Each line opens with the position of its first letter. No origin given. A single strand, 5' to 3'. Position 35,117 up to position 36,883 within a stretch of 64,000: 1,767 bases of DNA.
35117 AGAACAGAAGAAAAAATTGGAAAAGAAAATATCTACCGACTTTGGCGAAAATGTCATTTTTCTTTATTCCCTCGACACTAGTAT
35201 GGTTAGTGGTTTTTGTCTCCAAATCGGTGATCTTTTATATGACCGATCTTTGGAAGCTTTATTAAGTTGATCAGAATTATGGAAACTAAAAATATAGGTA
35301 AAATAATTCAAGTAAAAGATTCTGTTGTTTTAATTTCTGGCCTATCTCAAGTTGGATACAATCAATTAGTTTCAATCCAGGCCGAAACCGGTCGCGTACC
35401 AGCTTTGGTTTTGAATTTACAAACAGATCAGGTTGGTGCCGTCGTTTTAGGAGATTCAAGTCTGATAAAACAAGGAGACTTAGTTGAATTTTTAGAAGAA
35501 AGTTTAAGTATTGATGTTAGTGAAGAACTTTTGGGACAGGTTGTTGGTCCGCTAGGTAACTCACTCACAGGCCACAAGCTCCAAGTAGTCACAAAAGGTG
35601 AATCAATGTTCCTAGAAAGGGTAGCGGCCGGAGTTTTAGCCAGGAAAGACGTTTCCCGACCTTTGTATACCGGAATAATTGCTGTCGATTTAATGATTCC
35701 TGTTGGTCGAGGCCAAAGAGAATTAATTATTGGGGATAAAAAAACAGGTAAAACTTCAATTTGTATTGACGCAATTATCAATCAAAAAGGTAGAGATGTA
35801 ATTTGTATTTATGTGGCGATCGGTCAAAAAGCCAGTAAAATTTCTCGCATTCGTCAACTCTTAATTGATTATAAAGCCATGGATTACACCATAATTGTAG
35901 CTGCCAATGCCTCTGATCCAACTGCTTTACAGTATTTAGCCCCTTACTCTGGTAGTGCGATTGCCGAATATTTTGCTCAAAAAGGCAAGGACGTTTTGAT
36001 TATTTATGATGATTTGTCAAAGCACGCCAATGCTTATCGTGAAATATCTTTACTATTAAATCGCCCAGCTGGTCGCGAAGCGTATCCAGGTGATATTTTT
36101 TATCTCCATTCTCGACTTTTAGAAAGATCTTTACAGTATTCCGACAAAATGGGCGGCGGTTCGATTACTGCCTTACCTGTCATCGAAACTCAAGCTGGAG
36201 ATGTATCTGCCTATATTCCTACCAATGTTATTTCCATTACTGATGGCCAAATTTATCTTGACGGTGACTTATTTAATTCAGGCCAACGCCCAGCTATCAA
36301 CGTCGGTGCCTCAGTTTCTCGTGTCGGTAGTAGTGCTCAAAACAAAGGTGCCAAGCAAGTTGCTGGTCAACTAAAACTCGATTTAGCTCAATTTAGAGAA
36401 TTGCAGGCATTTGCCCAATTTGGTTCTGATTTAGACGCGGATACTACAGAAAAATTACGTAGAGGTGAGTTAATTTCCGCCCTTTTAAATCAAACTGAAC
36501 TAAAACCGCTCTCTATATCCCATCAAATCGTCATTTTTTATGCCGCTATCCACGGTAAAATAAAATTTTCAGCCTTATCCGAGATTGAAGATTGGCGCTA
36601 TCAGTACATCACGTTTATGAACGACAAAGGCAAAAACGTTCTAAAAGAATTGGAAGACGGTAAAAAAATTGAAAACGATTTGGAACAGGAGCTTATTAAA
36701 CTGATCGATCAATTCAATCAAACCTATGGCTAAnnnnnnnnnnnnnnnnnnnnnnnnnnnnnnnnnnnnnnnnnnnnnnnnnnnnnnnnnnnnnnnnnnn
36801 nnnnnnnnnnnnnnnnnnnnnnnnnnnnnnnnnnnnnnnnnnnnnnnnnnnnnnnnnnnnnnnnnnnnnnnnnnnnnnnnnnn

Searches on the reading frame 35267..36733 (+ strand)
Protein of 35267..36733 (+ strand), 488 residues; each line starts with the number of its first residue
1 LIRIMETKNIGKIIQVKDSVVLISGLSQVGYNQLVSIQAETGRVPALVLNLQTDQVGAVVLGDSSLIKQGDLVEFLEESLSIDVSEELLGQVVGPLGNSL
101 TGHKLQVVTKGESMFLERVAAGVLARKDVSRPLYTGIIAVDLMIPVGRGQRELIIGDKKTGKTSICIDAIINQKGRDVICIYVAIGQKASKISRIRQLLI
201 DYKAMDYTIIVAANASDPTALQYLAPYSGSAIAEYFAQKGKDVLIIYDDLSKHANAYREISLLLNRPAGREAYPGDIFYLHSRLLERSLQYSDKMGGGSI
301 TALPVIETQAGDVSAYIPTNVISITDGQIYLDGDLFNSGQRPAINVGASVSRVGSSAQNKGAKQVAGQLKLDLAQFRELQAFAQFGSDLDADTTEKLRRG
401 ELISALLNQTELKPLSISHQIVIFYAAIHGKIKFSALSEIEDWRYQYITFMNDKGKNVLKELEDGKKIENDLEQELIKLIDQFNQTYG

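Call 76: search_protein_families(library=pfam, proteins=[window:35267-36733:+], max_evalue=0.00001)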
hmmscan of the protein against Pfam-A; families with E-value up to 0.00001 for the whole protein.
window:35267-36733:+ (488 aa): 3 families
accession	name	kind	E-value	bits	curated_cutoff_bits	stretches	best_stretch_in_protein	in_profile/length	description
PF00006.31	ATP-synt_ab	-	9.9e-81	270.9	29.5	1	136-351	1-213/213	ATP synthase alpha/beta family, nucleotide-binding domain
PF00306.32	ATP-synt_ab_C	-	1.8e-36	125.7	27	1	358-483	1-126/126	ATP synthase alpha/beta chain, C terminal domain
PF02874.29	ATP-synt_ab_N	-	1.5e-06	29.1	20.9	1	8-76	3-68/69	ATP synthase alpha/beta family, beta-barrel domain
